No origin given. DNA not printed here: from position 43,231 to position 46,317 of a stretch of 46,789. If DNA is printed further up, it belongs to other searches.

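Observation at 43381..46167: Isolated AT-rich helicase-nuclease fusion: candidate single-gene defence module with an unassigned N-terminal domain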

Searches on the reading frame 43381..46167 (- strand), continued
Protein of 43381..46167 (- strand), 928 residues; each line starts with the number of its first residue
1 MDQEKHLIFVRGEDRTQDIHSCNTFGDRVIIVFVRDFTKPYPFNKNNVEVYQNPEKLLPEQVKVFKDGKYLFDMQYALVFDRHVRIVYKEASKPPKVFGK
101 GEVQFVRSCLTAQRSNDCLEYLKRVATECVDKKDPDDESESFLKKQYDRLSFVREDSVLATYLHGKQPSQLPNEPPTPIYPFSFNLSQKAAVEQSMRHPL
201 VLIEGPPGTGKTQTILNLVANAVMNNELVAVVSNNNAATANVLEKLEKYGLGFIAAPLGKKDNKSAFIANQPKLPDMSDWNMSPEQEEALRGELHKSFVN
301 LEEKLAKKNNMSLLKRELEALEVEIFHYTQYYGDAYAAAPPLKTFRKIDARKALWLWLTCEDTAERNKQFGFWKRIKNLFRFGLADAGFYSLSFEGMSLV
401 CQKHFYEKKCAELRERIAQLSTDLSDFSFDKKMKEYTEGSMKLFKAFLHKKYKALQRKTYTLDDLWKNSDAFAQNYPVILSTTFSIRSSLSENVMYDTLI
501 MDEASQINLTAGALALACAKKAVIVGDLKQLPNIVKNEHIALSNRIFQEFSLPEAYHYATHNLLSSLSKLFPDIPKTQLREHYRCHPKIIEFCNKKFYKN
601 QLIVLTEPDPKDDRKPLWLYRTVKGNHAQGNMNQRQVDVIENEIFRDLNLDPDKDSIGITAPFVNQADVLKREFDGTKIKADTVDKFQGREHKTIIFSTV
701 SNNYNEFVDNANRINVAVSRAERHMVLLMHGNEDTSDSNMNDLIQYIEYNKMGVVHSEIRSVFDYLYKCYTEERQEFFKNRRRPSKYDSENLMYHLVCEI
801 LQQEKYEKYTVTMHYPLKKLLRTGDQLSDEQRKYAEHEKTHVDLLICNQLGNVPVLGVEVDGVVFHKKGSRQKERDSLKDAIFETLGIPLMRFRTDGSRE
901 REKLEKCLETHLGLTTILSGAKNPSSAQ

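Call 37: get_annotated_region(hit=H1, flank=10000)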
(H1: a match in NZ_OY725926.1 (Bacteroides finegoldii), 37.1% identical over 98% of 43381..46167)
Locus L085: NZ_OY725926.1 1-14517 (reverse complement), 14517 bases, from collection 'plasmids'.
description: Bacteroides finegoldii strain Bacteroides finegoldii TSDC17.2-1.1 plasmid 24, complete sequence
organism: Bacteroides finegoldii (NCBI taxid 338188)
taxonomy: Bacteria; Bacteroidota; Bacteroidia; Bacteroidales; Bacteroidaceae; Bacteroides; Bacteroides finegoldii
host: -; source: -; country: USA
typing (MOB-suite, as given by PLSDB): non-mobilizable
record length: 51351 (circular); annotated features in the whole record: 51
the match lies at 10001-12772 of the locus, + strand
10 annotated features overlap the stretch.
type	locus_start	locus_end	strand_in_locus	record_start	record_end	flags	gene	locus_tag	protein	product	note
CDS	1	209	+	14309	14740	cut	-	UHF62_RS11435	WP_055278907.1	hypothetical protein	-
CDS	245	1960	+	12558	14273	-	-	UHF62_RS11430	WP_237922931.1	HAMP domain-containing sensor histidine kinase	GO:0007165 - signal transduction [Evidence IEA]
CDS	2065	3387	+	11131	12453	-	-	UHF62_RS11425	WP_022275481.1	MATE family efflux transporter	GO:0006855 - xenobiotic transmembrane transport [Evidence IEA]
CDS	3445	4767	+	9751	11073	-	ffh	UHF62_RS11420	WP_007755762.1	signal recognition particle protein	GO:0009306 - protein secretion [Evidence IEA]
CDS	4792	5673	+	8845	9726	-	folD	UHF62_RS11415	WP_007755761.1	bifunctional methylenetetrahydrofolate dehydrogenase/methenyltetrahydrofolate cyclohydrolase FolD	-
CDS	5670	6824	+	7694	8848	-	-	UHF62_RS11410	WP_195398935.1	CapA family protein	GO:0045227 - capsule polysaccharide biosynthetic process [Evidence IEA]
CDS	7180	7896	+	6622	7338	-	-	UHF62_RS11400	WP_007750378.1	DUF169 domain-containing protein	-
CDS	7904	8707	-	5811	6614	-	-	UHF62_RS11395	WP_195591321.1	RNA methyltransferase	GO:0001510 - RNA methylation [Evidence IEA]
CDS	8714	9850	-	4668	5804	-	-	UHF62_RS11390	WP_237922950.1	alcohol dehydrogenase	-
CDS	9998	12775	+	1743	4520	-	-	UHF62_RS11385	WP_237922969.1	AAA domain-containing protein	-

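Call 38: get_annotated_region(hit=H14, flank=10000)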
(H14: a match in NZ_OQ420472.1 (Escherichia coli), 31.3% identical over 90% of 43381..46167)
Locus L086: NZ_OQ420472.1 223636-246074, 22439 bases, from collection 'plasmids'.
description: Escherichia coli strain B39 plasmid pB39_V, complete sequence
organism: Escherichia coli (NCBI taxid 562)
taxonomy: Bacteria; Pseudomonadota; Gammaproteobacteria; Enterobacterales; Enterobacteriaceae; Escherichia; Escherichia coli
host: -; source: -; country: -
typing (MOB-suite, as given by PLSDB): non-mobilizable
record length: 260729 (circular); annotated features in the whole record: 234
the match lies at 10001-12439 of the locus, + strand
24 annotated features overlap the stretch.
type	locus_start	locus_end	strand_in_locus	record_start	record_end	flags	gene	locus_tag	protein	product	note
CDS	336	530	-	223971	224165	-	-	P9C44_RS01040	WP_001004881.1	hypothetical protein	-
CDS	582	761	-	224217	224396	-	-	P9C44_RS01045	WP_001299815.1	hypothetical protein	-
CDS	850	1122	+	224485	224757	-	-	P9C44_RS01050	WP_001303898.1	hypothetical protein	-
CDS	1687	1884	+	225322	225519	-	-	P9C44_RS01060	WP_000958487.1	AlpA family transcriptional regulator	-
CDS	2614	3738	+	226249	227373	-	-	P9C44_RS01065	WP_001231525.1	glycosyltransferase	-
CDS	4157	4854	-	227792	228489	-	-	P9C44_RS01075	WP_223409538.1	IS1 family transposase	-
CDS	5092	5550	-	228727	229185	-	-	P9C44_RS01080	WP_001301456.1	hypothetical protein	-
CDS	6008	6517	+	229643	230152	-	-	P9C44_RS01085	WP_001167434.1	hypothetical protein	-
CDS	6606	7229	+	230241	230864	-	-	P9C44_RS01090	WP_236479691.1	DNA-binding protein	-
CDS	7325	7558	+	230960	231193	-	-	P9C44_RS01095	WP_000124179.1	hypothetical protein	-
CDS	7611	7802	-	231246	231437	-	-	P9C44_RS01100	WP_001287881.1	DUF4222 domain-containing protein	-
CDS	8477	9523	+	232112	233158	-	-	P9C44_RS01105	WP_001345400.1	ShlB/FhaC/HecB family hemolysin secretion/activation protein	-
CDS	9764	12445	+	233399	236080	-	-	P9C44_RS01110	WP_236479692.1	AAA domain-containing protein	-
CDS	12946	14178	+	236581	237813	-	-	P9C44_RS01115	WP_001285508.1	phosphoadenosine phosphosulfate reductase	-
CDS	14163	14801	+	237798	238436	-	-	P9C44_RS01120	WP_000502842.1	ParB N-terminal domain-containing protein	-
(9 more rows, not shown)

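Call 39: fold_search(model_id=the predicted structure, library=pdb)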
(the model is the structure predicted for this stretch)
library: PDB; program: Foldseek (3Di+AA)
matches with E <= 10: 1303; with E <= 0.001: 136
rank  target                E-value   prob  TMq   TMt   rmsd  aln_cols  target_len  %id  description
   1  8ftm_B                1.5e-22  1.00  0.35  0.43  33.1       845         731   16  Setx-ssRNA-ADP-SO4 complex (released 2023-10-25)
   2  4b3g_B                3.7e-22  1.00  0.36  0.53  30.1       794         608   16  crystal structure of Ighmbp2 helicase in complex with RNA (released 2012-09-26)
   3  8ftm_A                5.8e-22  1.00  0.36  0.46  34.0       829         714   17  Setx-ssRNA-ADP-SO4 complex (released 2023-10-25)
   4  4b3f                  9.3e-22  1.00  0.38  0.56  28.3       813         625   17  crystal structure of Ighmbp2 helicase (released 2012-09-26)
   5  4b3g_A                8.1e-21  1.00  0.36  0.53  28.4       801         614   16  crystal structure of Ighmbp2 helicase in complex with RNA (released 2012-09-26)
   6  2wjv_A                5.5e-20  1.00  0.38  0.45  28.5       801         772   16  Crystal structure of the complex between human nonsense mediated decay factors UPF1 and UPF2 (released 2009-07-07)
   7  2xzo_A                9.7e-20  1.00  0.36  0.52  27.7       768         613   17  Upf1 helicase - RNA complex (released 2011-03-30)
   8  2wjv_B                1.2e-19  1.00  0.38  0.45  25.3       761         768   18  Crystal structure of the complex between human nonsense mediated decay factors UPF1 and UPF2 (released 2009-07-07)
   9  2xzl_A                1.3e-19  1.00  0.34  0.41  27.8       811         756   16  Upf1-RNA complex (released 2011-03-30)
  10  2gk6_A                3.0e-19  1.00  0.35  0.52  27.7       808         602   17  Structural and Functional insights into the human Upf1 helicase core (released 2007-01-09)
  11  8rd3_A                3.2e-19  1.00  0.36  0.51  31.1       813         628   16  Crystal structure of Saccharomyces cerevisiae Nmd4 protein bound to Upf1 helicase domain (released 2024-08-14)
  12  9qwn_A                6.6e-19  1.00  0.38  0.44  30.4       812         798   17  Human UPF1 in complex with the histone stem loop RNA (released 2025-12-03)
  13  8ram_O                6.9e-19  1.00  0.37  0.49  23.6       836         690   14  Structure of Sen1 bound RNA Polymerase II pre-termination complex (released 2024-10-30)
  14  9l5s_Y                1.0e-18  1.00  0.30  0.21  21.8       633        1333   17  Cryo-EM structure of the thermophile spliceosome (state B*Q1) (released 2025-03-12)
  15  2xzp                  1.1e-18  1.00  0.37  0.55  27.9       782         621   17  Upf1 helicase (released 2011-03-30)
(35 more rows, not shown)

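Call 48: search_protein_families(library=padloc, proteins=[L086:9764-12445:+, P0046, P0083, P0054, P0018], max_evalue=1e-15)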
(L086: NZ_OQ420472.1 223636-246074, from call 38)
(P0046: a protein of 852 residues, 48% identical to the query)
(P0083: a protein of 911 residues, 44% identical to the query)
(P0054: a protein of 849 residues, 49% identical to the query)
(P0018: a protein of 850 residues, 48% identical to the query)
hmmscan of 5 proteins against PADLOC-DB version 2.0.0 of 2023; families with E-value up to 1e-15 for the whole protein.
L086:9764-12445:+ (893 aa): 5 families
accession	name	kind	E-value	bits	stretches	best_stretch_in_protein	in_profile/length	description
PDLC03920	MkoA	-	1.8e-43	147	1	178-729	616-1100/1112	-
PDLC03924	MkoC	-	5.5e-41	138.6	1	557-718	771-953/1136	-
PDLC05009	PDC-S37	-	5.1e-37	125.3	1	181-314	297-429/1550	-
PDLC03921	MkoA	-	1.7e-27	93.6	0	151-328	1013-1188/1607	-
PDLC02194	Hhe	-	1.8e-16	56.6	0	181-260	429-508/1911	-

P0046 (852 aa): 5 families
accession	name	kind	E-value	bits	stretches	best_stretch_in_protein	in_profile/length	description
PDLC03920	MkoA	-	1.6e-50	170.4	1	131-688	616-1099/1112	-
PDLC03924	MkoC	-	2.3e-49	166.4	1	396-676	616-950/1136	-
PDLC03921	MkoA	-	6.7e-41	138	1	584-688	1470-1588/1607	-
PDLC05009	PDC-S37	-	3.2e-38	129.3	1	435-630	934-1129/1550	-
PDLC02194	Hhe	-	1.8e-19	66.6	0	377-554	1324-1489/1911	-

P0083 (911 aa): 4 families
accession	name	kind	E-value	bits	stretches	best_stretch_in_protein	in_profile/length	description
PDLC03924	MkoC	-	3.1e-56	189.1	1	461-732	627-949/1136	-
PDLC03920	MkoA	-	9e-51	171.2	1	151-743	589-1099/1112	-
PDLC03921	MkoA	-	3.6e-36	122.3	1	489-744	1294-1589/1607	-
PDLC05009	PDC-S37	-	7.2e-34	114.8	1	489-678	935-1122/1550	-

P0054 (849 aa): 5 families
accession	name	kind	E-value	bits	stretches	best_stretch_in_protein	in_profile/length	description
PDLC03924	MkoC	-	9.4e-53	177.6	1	388-662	618-941/1136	-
PDLC03920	MkoA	-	6.4e-47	158.5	1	123-662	616-1073/1112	-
PDLC03921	MkoA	-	3.5e-38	129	1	589-663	1480-1565/1607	-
PDLC05009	PDC-S37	-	2.8e-35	119.5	2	428-625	934-1129/1550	-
PDLC02194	Hhe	-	2.3e-19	66.2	0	125-191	428-494/1911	-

P0018 (850 aa): 5 families
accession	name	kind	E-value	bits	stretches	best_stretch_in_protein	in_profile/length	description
PDLC03920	MkoA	-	2.7e-53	179.6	1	124-689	616-1099/1112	-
PDLC03924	MkoC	-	5.5e-52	175.1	1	215-671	449-944/1136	-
PDLC05009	PDC-S37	-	3e-39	132.7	1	432-631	934-1129/1550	-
PDLC03921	MkoA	-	3.2e-39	132.5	1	586-693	1471-1592/1607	-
PDLC02194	Hhe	-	4.3e-24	81.9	0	433-616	1378-1552/1911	-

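Call 54: find_encoding_contigs(protein=P0001, flank=10000, max_places=4)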
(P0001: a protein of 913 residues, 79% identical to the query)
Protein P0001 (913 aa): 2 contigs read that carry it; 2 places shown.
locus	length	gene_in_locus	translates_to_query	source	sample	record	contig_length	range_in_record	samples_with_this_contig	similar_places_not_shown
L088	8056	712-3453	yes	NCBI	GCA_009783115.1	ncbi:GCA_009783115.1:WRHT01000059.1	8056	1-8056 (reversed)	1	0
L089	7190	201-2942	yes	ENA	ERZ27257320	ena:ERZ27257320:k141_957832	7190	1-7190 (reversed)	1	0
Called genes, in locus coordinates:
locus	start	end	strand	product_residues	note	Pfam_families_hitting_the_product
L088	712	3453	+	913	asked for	PF00580:UvrD-helicase (weak), PF13086:AAA_11, PF13245:AAA_19 (weak), PF13604:AAA_30 (faint), PF01443:Viral_helicase1 (faint), PF13087:AAA_12, PF10881:DUF2726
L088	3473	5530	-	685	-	PF07690:MFS_1, PF01553:Acyltransferase (weak)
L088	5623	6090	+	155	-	-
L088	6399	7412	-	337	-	PF17761:DUF1016_N, PF06250:YhcG_C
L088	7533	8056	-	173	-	PF00873:ACR_tran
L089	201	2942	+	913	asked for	PF00580:UvrD-helicase (weak), PF13086:AAA_11, PF13245:AAA_19 (weak), PF13604:AAA_30 (faint), PF01443:Viral_helicase1 (faint), PF13087:AAA_12, PF10881:DUF2726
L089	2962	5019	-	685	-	PF07690:MFS_1, PF01553:Acyltransferase (weak)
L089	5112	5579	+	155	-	-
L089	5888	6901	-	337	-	PF17761:DUF1016_N, PF06250:YhcG_C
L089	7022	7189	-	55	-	?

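Call 84: search_dna_similar(query=window:43381-46167:-, collection=phages, mode=protein, max_evalue=1e-10, max_rows=15)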
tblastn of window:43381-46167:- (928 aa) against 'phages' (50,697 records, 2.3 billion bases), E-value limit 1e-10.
Records with a match: 3; places in all: 3; records where one place covers at least 80% of the query: 0.
Best place of each record, by identity: <60% 3.
By first word of the organism name: Bacteriophage 3.
By host as written in the record: - 3.
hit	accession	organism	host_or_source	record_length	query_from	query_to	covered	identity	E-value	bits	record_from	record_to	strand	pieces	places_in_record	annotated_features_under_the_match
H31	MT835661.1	Bacteriophage sp.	human fecal samples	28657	405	904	54%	32.8%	2e-63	240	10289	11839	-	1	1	record has no annotation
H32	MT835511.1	Bacteriophage sp.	human fecal samples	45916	480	735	28%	28.7%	1e-14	85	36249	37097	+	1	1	record has no annotation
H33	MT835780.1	Bacteriophage sp.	human fecal samples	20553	1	224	24%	32.5%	6e-27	125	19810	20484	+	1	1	record has no annotation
